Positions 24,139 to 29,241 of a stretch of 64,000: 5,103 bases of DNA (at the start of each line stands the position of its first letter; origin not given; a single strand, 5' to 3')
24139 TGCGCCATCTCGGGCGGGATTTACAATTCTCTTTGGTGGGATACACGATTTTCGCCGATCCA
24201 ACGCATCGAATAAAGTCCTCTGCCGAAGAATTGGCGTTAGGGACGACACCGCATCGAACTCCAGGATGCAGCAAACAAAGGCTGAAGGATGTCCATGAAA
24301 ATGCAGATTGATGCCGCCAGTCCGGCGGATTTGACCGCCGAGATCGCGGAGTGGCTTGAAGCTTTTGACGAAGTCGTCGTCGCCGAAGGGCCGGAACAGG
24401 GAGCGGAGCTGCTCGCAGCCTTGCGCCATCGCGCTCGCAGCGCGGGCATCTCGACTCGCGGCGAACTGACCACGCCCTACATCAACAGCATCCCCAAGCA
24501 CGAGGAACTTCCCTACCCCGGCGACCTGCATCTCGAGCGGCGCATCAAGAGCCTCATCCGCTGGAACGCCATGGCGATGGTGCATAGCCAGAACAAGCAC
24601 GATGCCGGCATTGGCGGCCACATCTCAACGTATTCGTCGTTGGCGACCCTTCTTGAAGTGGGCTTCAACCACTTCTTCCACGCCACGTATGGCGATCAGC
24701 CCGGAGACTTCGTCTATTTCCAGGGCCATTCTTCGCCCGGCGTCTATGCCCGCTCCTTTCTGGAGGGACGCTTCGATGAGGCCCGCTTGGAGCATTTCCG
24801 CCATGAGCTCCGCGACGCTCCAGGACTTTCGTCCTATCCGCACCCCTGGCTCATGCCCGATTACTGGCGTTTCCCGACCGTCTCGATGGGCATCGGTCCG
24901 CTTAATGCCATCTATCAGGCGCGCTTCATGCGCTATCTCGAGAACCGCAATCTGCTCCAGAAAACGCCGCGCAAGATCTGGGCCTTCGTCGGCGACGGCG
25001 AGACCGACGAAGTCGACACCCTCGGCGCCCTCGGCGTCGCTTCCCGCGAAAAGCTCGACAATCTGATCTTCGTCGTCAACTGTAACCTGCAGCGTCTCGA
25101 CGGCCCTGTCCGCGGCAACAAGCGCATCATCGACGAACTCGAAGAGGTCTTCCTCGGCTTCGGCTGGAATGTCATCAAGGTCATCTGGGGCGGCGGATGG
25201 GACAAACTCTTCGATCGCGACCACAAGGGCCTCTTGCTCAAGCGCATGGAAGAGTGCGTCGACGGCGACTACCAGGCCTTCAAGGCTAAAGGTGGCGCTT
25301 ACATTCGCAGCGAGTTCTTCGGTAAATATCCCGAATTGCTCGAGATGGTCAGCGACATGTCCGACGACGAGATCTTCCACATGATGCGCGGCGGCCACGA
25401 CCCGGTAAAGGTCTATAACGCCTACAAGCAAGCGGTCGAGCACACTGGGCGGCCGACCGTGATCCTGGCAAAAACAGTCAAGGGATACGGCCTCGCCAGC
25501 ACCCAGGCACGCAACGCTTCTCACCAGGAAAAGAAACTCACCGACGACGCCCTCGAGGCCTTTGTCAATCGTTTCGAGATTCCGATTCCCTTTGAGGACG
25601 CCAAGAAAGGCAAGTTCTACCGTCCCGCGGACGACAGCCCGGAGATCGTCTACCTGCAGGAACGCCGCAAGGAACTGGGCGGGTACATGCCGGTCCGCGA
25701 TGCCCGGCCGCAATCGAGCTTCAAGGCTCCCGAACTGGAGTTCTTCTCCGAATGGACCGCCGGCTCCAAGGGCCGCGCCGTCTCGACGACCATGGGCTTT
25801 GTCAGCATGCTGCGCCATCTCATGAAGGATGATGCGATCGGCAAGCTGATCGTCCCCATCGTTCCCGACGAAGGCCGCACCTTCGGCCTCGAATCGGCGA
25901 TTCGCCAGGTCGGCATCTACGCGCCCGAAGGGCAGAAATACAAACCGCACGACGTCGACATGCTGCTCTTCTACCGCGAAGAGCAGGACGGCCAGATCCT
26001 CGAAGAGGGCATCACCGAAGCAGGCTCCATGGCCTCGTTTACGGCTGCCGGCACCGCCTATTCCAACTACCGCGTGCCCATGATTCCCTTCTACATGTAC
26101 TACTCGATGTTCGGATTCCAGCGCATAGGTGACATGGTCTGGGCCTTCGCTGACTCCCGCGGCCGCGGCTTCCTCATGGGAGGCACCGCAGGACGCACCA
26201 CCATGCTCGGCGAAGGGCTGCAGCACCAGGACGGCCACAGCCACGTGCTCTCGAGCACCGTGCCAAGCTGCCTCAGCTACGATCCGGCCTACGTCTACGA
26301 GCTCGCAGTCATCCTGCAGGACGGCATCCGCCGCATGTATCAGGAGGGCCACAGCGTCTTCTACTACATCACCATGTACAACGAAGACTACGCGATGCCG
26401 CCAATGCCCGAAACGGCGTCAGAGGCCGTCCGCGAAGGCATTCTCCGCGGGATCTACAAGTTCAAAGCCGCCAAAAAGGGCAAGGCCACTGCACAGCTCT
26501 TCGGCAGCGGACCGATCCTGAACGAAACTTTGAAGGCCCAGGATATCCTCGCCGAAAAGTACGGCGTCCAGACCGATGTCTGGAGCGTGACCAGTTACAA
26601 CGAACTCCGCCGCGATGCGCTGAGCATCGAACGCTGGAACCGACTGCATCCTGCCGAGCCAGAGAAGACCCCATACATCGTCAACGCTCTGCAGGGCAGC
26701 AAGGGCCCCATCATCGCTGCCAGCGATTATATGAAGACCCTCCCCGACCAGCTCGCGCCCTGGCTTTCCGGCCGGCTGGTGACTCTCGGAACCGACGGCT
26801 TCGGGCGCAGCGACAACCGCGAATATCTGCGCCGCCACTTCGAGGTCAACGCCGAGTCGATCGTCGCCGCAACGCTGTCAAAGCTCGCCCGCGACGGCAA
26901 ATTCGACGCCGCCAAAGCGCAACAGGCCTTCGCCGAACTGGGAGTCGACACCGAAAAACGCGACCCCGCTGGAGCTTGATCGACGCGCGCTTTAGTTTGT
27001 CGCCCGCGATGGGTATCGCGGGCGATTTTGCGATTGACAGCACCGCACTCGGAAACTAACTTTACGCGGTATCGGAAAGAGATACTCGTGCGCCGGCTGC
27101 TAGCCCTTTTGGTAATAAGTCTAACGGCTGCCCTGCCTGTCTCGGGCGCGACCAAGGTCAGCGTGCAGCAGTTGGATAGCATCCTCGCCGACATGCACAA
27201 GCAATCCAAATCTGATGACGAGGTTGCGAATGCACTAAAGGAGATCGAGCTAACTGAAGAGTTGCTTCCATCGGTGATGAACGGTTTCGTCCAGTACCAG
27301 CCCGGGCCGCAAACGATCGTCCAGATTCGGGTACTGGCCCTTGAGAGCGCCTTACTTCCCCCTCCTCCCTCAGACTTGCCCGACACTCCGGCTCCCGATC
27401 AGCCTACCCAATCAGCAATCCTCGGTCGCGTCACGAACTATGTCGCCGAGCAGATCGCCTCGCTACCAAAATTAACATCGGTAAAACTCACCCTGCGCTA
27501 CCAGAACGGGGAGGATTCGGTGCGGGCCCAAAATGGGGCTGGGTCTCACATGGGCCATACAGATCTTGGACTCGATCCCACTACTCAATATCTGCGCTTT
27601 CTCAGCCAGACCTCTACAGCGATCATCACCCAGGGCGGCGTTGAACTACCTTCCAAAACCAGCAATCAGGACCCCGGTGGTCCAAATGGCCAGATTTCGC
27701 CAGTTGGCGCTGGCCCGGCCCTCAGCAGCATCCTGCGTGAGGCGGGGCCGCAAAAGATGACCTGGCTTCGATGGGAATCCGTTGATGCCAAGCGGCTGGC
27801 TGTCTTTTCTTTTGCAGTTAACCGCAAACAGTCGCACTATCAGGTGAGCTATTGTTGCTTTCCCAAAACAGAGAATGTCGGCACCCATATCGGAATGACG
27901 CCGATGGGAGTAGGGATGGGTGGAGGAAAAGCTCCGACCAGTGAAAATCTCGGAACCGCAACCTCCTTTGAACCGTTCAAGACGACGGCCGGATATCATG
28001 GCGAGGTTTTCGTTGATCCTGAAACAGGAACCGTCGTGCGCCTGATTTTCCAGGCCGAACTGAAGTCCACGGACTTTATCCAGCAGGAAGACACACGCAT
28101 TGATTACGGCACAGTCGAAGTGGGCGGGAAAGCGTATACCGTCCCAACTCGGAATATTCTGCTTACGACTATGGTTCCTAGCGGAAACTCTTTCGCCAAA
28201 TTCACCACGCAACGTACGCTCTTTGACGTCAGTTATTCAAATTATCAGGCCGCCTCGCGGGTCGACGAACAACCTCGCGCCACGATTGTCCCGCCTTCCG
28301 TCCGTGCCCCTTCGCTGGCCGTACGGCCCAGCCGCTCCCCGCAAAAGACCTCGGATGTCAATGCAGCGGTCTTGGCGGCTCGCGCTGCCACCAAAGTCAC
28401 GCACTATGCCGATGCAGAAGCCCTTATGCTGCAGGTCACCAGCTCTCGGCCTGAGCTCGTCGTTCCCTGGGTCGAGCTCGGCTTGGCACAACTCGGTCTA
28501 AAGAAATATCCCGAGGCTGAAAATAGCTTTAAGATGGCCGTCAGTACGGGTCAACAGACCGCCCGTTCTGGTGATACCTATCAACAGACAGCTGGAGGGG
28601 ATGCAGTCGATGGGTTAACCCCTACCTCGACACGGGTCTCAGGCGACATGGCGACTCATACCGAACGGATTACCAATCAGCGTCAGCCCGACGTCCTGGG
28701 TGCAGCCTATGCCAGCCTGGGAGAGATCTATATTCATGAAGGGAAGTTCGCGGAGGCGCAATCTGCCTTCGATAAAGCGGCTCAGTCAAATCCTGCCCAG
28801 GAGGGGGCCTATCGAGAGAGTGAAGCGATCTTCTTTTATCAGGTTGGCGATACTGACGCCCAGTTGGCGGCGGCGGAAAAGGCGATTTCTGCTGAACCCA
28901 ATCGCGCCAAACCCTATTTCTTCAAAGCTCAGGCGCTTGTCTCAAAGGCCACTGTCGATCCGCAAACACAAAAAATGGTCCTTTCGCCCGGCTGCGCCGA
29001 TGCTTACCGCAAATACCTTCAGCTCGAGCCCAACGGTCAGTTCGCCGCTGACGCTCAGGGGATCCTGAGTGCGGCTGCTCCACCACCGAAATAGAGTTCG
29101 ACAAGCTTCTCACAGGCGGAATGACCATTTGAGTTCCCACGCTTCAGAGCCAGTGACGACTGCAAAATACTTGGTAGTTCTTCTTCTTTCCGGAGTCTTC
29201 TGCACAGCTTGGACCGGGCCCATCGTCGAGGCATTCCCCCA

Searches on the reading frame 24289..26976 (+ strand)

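Call 14: search_protein_families(library=pfam, proteins=[window:24289-26976:+], max_evalue=0.001)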
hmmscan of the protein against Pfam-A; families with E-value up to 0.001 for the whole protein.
window:24289-26976:+ (896 aa): 3 families
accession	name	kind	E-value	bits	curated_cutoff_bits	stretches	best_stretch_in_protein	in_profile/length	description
PF17831.6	PDH_E1_M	-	5.6e-95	317.5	23.2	1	486-704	11-229/229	Pyruvate dehydrogenase E1 component middle domain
PF22613.1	Transketolase_C_1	-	4.8e-20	72.3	27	1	721-853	1-112/113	Transketolase-like TK C-terminal domain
PF00456.26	Transketolase_N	-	2.5e-12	46.9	22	1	116-299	29-214/334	Transketolase, thiamine diphosphate binding domain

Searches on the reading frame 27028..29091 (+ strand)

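Call 14: search_protein_families(library=pfam, proteins=[window:27028-29091:+], max_evalue=0.001)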
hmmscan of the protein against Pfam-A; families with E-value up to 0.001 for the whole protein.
window:27028-29091:+ (688 aa): 6 families
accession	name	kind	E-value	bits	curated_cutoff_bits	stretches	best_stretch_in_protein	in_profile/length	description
PF07719.23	TPR_2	-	1.5e-08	34.5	27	1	560-589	3-32/34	Tetratricopeptide repeat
PF00515.34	TPR_1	-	2.8e-07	30.5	27.8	0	560-589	3-32/34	Tetratricopeptide repeat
PF13181.12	TPR_8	-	6.9e-07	29.4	25.7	0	560-590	3-33/34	Tetratricopeptide repeat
PF13424.12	TPR_12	-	5.5e-05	23.7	30.1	0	559-621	4-66/77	Tetratricopeptide repeat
PF13428.12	TPR_14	-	0.00014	22.6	23.5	0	559-596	2-39/44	Tetratricopeptide repeat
PF12895.13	ANAPC3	-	0.00083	20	27.2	0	439-467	51-79/82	Anaphase-promoting complex, cyclosome, subunit 3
